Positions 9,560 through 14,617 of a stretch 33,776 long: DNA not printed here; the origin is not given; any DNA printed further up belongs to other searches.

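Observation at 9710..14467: Sigma-54 activator with seven tandem GAF sensor domains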

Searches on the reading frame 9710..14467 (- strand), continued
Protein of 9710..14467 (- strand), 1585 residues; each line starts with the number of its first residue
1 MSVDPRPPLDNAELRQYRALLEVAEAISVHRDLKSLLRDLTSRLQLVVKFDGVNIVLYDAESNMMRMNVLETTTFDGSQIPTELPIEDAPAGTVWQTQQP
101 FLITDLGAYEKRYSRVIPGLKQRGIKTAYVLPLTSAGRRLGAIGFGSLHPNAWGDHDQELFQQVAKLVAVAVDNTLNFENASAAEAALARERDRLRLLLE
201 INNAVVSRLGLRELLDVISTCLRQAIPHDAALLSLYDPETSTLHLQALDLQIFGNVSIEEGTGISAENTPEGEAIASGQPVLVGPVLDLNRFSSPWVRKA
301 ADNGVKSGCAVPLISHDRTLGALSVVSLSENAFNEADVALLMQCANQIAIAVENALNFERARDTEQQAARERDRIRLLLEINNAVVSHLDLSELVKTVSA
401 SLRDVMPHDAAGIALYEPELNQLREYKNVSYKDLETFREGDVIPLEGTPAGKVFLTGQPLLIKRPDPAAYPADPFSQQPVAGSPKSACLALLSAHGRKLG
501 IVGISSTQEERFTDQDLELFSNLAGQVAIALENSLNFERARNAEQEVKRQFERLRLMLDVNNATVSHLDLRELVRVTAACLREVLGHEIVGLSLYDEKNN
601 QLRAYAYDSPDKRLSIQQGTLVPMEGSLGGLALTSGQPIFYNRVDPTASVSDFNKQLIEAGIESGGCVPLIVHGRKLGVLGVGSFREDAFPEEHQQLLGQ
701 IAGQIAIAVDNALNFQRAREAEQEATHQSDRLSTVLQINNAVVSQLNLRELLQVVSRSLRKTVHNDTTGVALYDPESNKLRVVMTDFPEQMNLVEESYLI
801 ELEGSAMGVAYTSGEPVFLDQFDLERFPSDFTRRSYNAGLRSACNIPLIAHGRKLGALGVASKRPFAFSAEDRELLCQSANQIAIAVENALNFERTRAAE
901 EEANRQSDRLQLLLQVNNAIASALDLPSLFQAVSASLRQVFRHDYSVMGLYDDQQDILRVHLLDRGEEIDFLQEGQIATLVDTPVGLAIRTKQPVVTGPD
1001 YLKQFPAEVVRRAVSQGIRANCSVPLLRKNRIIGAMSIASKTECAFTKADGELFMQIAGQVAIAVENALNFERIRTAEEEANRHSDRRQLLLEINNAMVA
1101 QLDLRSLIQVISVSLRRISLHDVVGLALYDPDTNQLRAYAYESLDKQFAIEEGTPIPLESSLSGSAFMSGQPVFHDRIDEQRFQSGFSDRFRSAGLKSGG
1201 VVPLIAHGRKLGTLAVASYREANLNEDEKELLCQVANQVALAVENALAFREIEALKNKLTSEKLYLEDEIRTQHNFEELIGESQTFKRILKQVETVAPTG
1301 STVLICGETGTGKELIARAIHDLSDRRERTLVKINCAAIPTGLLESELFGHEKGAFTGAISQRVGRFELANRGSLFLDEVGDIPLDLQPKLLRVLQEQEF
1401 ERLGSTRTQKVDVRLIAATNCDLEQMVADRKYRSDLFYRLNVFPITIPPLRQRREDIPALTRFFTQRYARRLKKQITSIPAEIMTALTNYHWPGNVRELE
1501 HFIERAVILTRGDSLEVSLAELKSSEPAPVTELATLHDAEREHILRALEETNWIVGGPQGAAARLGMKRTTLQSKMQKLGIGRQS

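Call 38: find_related_loci(query=window:9710-14467:-, collection=genome_contigs, flank=10000)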
Query window:9710-14467:- (1585 aa) in genome_contigs; peptide patterns used: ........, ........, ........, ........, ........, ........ (x = any residue, [..] = any of these).
92 stretches matched a pattern; 72 encode a relative of the query (tblastn E <= 1e-3); 72 distinct loci.
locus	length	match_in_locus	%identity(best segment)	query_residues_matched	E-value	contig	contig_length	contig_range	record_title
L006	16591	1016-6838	70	1-1585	0e+0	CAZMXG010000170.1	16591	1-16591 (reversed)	MAG TPA_asm: uncultured Heliomicrobium sp. isolate SRP173033_co1_351 genome assembly, contig: NODE_6685_length_16591_cov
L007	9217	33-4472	73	13-1585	0e+0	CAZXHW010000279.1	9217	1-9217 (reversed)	MAG TPA_asm: uncultured Heliomicrobium sp. isolate binchicken_co199_63 genome assembly, contig: NODE_5304_length_9217_co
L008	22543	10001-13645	63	8-1583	0e+0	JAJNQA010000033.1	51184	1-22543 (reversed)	MAG: Heliomicrobium sp. isolate MAG_31 k141_243779, whole genome shotgun sequence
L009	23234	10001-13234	57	1-1585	0e+0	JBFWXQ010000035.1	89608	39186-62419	MAG: Blastocatellales bacterium isolate CA_2019_TPBS_144 NODE_2068_length_89608_cov_18.507750_TPBS, whole genome shotgun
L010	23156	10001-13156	55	1-1584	0e+0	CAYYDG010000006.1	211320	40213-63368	MAG TPA_asm: uncultured Heliomicrobium sp. isolate binchicken_co276_100 genome assembly, contig: NODE_49_length_211320_c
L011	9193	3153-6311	55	1-1584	0e+0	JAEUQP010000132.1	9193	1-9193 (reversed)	MAG: Acidobacteria bacterium isolate new MAG-254 k141_3064922, whole genome shotgun sequence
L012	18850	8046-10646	59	1-1584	0e+0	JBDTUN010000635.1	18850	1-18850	MAG: Acidobacteriota bacterium isolate cluster3_bin.45 NODE_10554_length_18850_cov_7.514392, whole genome shotgun sequen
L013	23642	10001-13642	54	11-1585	0e+0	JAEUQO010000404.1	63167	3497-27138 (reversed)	MAG: Acidobacteria bacterium isolate new MAG-253 k141_4234094, whole genome shotgun sequence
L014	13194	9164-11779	55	12-1583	0e+0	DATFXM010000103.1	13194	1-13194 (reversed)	MAG TPA_asm: Blastocatellia bacterium isolate SMAG_U9517 k141_4059607, whole genome shotgun sequence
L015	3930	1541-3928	55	11-1520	0e+0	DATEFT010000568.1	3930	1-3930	MAG TPA_asm: Blastocatellia bacterium isolate SMAG_U8766 k141_1978266, whole genome shotgun sequence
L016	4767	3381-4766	87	1-1249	0e+0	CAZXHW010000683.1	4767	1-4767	MAG TPA_asm: uncultured Heliomicrobium sp. isolate binchicken_co199_63 genome assembly, contig: NODE_13835_length_4767_c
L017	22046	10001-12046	57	20-1583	0e+0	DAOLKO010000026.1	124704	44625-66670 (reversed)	MAG TPA_asm: Blastocatellia bacterium isolate AMR_MDS_0338 NODE_48_length_124704_cov_17.779725, whole genome shotgun seq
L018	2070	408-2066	55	20-1454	0e+0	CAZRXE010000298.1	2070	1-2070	MAG TPA_asm: uncultured Heliomicrobium sp. isolate binchicken_co200_54 genome assembly, contig: k141_745568, whole genom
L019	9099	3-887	82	1290-1584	6e-149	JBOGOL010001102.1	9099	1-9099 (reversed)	MAG: Blastocatellia bacterium isolate M3-S_metawrap_bin.6 k127_2039124, whole genome shotgun sequence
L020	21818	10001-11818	39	994-1582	2e-128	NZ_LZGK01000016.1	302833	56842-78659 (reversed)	Gilliamella sp. wkB178 Gilliamella_apicola_wkB178_contig9, whole genome shotgun sequence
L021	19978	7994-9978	62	1243-1585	5e-119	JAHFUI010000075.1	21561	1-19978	MAG: Acidobacteria bacterium isolate nzgw76 NODE_2152_length_21562_cov_6.881582, whole genome shotgun sequence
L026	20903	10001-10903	59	1279-1581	7e-107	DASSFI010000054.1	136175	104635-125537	MAG TPA_asm: Pyrinomonadaceae bacterium isolate SMAG_U1001 k141_1392960, whole genome shotgun sequence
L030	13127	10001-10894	59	1279-1581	7e-106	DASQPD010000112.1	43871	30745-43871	MAG TPA_asm: Pyrinomonadaceae bacterium isolate SMAG_U10820 k141_1190825, whole genome shotgun sequence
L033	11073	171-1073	60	1279-1581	4e-105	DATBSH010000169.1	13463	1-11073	MAG TPA_asm: Pyrinomonadaceae bacterium isolate SMAG_U4152 k141_47583, whole genome shotgun sequence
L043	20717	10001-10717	55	1279-1517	4e-75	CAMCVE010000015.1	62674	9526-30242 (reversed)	MAG: Bacteriovorax stolpii isolate ME-21oct19-152 genome assembly, contig: ME-21oct19-C558, whole genome shotgun sequenc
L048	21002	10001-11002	42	1242-1579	2e-72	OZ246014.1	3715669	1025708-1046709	MAG: Croceivirga sp. isolate 5c42355b-214f-460b-bc36-9640d60be6b8 genome assembly, chromosome: 1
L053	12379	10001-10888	44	1279-1578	2e-70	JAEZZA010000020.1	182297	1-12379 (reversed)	MAG: Bacteroidetes bacterium isolate OH_PFB_31 k127_309022, whole genome shotgun sequence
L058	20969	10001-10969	44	1278-1579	6e-67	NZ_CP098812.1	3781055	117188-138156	Parasalinivibrio latis strain TLL-SE01 chromosome 1, complete sequence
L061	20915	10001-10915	43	1279-1578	1e-64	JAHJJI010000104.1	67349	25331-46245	MAG: Gammaproteobacteria bacterium isolate Modern_marine_rock_biofilm.mb.30 Modern_marine_rock.mb.30_k141_682190, whole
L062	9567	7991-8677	49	1279-1507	1e-64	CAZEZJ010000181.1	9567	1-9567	MAG TPA_asm: uncultured Blastocatellaceae bacterium isolate binchicken_co174_37 genome assembly, contig: NODE_997_length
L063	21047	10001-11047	40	1271-1585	3e-63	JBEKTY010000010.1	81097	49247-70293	MAG: Thermoguttaceae bacterium isolate SPRUCE 569 SPRUCE_569_10, whole genome shotgun sequence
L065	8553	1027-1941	41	1279-1581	1e-62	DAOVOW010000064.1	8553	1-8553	MAG TPA_asm: bacterium isolate CSMAG_1533 CSMAG_1533_k141_1765262_length_8553_cov_21.0000, whole genome shotgun sequence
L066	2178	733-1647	42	1279-1581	7e-65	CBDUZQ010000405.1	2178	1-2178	MAG TPA_asm: uncultured bacterium isolate SRR22302363_binner12_Refined_60 genome assembly, contig: ERZ25749332.77701, wh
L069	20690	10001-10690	50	1279-1508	1e-60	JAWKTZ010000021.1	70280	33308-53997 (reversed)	MAG: Planctomycetaceae bacterium isolate ABC1.50 ABC1.50.fa-21, whole genome shotgun sequence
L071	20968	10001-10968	46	1278-1579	1e-63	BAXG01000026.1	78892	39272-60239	Photobacterium sp. JCM 19050 DNA, contig: JCM19050.contig00026, whole genome shotgun sequence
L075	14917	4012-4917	43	1279-1578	7e-65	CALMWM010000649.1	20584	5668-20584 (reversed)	MAG TPA_asm: uncultured Gallionellaceae bacterium isolate SRR6284162_bin.50_CONCOCT_v1.1_MAG genome assembly, contig: ER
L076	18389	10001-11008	44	1277-1585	6e-70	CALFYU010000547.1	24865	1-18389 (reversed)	MAG TPA_asm: uncultured Planctomycetaceae bacterium isolate SRR7515931_bin.100_CONCOCT_v1.1_MAG genome assembly, contig:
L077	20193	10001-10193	67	1411-1474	9e-21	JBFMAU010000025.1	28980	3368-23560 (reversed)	MAG: Acidobacteriota bacterium isolate MAG146 MAG146_25, whole genome shotgun sequence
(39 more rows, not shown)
